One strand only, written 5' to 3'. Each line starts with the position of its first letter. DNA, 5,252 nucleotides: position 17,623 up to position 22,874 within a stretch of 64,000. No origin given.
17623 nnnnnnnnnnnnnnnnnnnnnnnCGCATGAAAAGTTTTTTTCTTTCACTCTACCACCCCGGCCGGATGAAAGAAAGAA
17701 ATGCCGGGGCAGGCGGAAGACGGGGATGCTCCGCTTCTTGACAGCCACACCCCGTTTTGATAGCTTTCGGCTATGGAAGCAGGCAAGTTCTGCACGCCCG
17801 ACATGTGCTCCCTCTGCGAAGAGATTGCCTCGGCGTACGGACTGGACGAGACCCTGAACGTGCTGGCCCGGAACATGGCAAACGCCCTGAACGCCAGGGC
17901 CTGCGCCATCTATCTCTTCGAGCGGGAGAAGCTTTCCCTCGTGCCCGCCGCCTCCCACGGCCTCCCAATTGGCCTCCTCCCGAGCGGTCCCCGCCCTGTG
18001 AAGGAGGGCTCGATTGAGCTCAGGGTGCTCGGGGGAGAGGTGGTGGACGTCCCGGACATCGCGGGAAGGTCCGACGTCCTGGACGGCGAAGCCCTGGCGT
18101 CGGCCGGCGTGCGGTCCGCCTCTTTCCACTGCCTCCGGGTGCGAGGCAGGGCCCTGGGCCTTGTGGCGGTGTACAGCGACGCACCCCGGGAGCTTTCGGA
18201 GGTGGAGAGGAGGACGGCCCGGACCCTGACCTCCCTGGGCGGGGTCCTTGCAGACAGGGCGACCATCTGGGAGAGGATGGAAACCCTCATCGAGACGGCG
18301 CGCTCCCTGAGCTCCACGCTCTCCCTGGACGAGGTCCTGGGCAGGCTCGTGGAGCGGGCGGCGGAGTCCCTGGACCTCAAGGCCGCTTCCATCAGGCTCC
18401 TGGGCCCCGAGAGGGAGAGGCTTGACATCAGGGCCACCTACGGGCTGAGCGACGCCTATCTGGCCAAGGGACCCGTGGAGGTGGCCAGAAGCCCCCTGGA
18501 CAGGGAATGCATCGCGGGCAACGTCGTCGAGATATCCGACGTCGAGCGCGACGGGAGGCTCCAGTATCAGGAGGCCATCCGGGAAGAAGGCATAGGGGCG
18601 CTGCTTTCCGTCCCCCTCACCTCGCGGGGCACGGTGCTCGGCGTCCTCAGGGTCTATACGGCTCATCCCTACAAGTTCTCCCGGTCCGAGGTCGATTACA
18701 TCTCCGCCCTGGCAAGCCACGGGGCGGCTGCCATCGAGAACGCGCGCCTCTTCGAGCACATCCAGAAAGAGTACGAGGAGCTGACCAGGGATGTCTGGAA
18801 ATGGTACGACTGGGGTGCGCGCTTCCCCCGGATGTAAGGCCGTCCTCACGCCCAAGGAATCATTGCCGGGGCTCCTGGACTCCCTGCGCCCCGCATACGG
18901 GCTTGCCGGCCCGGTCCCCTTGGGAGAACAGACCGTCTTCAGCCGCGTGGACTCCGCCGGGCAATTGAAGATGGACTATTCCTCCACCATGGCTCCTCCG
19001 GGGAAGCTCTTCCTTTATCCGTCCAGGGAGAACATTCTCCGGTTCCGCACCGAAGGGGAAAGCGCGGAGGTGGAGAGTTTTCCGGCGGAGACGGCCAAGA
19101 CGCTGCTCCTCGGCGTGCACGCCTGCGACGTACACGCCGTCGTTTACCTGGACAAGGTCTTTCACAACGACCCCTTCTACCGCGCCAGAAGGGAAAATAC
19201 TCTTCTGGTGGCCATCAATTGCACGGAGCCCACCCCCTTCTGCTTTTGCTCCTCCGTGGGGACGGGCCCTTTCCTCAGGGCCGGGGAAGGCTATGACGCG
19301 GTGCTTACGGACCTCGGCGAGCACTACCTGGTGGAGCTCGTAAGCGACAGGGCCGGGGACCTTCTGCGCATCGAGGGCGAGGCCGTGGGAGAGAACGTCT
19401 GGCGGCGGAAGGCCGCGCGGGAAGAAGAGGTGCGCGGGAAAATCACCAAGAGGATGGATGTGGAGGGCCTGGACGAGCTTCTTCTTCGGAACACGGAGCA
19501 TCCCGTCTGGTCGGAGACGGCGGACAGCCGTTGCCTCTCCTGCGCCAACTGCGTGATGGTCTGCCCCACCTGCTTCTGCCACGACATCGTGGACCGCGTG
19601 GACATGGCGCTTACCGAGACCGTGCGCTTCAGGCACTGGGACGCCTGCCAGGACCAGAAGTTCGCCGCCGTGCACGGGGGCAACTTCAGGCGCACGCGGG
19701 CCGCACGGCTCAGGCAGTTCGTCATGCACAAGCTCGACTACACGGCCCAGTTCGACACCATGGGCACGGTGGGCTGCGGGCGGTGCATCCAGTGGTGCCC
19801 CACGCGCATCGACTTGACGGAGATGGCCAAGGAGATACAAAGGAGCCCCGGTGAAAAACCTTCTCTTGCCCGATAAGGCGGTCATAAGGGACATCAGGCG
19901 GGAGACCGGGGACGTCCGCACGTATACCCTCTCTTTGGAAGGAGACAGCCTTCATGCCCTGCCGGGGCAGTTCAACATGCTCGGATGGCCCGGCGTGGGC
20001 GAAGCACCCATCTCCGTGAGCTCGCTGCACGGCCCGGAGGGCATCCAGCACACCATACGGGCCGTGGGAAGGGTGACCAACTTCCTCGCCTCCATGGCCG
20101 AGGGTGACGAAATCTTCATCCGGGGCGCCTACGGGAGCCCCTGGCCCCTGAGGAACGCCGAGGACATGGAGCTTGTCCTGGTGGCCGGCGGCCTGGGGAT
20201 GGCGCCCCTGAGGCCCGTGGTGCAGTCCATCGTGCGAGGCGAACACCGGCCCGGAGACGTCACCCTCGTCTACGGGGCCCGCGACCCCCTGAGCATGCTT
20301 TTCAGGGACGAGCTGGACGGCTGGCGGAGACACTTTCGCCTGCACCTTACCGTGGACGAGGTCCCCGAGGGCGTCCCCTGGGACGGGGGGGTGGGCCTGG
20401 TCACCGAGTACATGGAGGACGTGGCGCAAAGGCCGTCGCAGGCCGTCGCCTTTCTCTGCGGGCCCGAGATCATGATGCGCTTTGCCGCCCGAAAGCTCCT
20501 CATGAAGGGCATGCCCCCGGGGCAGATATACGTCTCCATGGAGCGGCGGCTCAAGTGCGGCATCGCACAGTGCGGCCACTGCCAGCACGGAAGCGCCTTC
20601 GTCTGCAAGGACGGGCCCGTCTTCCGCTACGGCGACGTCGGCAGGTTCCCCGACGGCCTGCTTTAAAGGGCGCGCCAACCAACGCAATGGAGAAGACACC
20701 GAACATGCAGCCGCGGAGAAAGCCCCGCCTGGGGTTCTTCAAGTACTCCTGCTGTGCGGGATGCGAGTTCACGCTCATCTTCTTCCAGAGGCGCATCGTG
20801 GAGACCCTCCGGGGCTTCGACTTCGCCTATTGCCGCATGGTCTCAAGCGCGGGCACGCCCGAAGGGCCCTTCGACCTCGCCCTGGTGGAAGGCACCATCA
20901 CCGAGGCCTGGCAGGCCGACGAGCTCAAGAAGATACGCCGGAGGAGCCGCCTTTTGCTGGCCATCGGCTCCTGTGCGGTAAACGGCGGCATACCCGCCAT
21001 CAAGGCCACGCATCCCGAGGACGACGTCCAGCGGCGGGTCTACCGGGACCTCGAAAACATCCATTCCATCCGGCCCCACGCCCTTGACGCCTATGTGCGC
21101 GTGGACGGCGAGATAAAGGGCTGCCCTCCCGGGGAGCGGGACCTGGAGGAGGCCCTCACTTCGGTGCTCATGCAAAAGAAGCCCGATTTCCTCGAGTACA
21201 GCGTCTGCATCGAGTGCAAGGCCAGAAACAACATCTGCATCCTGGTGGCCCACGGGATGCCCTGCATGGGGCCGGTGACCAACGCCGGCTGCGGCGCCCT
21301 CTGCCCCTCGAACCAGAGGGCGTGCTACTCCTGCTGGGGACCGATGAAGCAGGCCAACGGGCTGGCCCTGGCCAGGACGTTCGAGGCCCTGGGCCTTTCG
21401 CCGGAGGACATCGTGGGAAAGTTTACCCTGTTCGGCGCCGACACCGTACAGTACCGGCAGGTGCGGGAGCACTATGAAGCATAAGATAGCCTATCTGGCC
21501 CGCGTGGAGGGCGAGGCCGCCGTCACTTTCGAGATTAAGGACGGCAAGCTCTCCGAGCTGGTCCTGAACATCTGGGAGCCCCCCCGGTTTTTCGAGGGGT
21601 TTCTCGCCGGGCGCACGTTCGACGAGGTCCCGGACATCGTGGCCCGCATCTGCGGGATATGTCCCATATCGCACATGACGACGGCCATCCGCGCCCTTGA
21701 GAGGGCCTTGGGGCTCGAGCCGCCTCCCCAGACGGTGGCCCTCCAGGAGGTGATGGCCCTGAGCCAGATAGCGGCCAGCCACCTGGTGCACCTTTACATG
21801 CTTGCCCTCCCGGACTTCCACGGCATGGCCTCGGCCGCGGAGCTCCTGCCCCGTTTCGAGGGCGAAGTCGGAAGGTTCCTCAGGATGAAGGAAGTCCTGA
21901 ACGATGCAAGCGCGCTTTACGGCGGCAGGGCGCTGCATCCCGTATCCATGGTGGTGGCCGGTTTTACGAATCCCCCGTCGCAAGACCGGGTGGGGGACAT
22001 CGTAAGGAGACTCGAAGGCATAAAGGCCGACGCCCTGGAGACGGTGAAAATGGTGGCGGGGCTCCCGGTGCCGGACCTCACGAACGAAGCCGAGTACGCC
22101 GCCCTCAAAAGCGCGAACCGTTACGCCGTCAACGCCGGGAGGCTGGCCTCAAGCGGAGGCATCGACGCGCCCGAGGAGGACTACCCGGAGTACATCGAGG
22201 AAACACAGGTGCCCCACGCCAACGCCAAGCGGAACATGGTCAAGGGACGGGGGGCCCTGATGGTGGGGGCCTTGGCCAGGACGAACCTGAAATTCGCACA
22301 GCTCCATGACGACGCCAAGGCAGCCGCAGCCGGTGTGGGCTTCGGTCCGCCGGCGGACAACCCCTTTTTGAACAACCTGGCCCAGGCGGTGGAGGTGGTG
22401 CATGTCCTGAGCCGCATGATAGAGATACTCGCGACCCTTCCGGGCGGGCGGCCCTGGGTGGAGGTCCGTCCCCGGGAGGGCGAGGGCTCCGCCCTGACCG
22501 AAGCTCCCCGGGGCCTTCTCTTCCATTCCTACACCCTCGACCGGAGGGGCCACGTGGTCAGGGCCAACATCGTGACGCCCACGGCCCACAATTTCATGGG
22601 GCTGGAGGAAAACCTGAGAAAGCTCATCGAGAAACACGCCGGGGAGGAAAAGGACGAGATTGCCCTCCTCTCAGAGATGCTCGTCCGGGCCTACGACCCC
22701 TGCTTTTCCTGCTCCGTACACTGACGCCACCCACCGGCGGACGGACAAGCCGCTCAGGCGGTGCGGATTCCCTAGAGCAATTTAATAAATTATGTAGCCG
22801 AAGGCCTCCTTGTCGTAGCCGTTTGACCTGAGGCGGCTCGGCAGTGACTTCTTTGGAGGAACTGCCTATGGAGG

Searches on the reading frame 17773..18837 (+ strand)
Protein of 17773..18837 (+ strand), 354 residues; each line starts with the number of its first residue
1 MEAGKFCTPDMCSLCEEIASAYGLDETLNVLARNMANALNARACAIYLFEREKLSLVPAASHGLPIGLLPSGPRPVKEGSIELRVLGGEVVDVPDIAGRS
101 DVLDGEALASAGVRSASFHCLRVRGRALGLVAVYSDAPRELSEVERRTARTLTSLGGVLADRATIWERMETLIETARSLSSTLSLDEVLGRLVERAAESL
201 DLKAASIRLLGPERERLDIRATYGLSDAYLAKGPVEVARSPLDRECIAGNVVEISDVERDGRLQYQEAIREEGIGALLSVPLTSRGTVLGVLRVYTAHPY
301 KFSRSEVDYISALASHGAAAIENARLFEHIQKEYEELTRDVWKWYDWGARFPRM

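Call 30: search_protein_families(library=pfam, proteins=[window:17773-18837:+], max_evalue=0.00001)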
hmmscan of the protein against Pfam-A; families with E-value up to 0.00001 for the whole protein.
window:17773-18837:+ (354 aa): 3 families
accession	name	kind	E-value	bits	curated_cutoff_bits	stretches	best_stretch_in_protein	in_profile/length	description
PF13492.12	GAF_3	-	1e-22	81.4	27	2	184-323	1-129/129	GAF domain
PF01590.32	GAF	-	1.9e-22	80.7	22.4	2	185-321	2-133/133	GAF domain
PF13185.12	GAF_2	-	5.5e-22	78.9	28.6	1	183-322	2-136/136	GAF domain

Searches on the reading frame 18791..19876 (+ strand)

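Call 30: search_protein_families(library=pfam, proteins=[window:18791-19876:+], max_evalue=0.00001)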
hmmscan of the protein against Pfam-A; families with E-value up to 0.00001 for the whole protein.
window:18791-19876:+ (361 aa): 2 families
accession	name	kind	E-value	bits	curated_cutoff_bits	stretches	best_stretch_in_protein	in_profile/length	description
PF17179.9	Fer4_22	-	2e-27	96.3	27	1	247-340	1-95/95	4Fe-4S dicluster domain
PF12838.12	Fer4_7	-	8.5e-07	29.8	27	0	243-260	33-50/52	4Fe-4S dicluster domain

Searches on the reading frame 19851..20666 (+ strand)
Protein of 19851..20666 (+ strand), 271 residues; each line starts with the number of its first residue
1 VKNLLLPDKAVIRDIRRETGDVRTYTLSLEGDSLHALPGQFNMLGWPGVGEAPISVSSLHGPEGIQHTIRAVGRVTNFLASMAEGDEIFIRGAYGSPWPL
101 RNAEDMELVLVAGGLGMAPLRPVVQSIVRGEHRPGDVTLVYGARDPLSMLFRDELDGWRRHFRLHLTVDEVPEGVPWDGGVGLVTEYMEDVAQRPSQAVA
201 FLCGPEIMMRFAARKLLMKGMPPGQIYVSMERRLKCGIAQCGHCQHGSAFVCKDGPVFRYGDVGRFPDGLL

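Call 30: search_protein_families(library=pfam, proteins=[window:19851-20666:+], max_evalue=0.00001)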
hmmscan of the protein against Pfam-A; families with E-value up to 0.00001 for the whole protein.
window:19851-20666:+ (271 aa): 2 families
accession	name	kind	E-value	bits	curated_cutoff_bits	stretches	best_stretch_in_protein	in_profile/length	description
PF00175.26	NAD_binding_1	-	4.4e-15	56.7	22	1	110-213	1-108/109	Oxidoreductase NAD-binding domain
PF10418.14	DHODB_Fe-S_bind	-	4.2e-07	30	23.9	1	231-263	1-40/41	Iron-sulfur cluster binding domain of dihydroorotate dehydrogenase B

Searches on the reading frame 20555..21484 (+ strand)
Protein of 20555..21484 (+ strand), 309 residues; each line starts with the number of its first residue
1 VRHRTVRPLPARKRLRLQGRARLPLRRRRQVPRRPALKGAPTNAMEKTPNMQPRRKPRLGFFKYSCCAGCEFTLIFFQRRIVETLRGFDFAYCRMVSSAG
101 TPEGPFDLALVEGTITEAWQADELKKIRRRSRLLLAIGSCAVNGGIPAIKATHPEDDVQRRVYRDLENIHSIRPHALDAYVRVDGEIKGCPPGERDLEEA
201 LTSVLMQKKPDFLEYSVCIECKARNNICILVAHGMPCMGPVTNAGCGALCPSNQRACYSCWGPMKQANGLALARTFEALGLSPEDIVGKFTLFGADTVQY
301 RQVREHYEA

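Call 30: search_protein_families(library=pfam, proteins=[window:20555-21484:+], max_evalue=0.00001)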
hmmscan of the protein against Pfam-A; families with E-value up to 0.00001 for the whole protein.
window:20555-21484:+ (309 aa): 1 family
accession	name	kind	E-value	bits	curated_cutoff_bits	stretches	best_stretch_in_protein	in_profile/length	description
PF01058.29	Oxidored_q6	-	3.9e-19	69.1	27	1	67-202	1-126/128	NADH ubiquinone oxidoreductase, 20 Kd subunit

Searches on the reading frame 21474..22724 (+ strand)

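Call 30: search_protein_families(library=pfam, proteins=[window:21474-22724:+], max_evalue=0.00001)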
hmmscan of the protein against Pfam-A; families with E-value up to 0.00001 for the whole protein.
window:21474-22724:+ (416 aa): 1 family
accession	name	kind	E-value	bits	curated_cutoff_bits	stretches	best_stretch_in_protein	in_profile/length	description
PF00374.24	NiFeSe_Hases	-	1.9e-29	103.4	25.8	2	38-123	1-86/508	Nickel-dependent hydrogenase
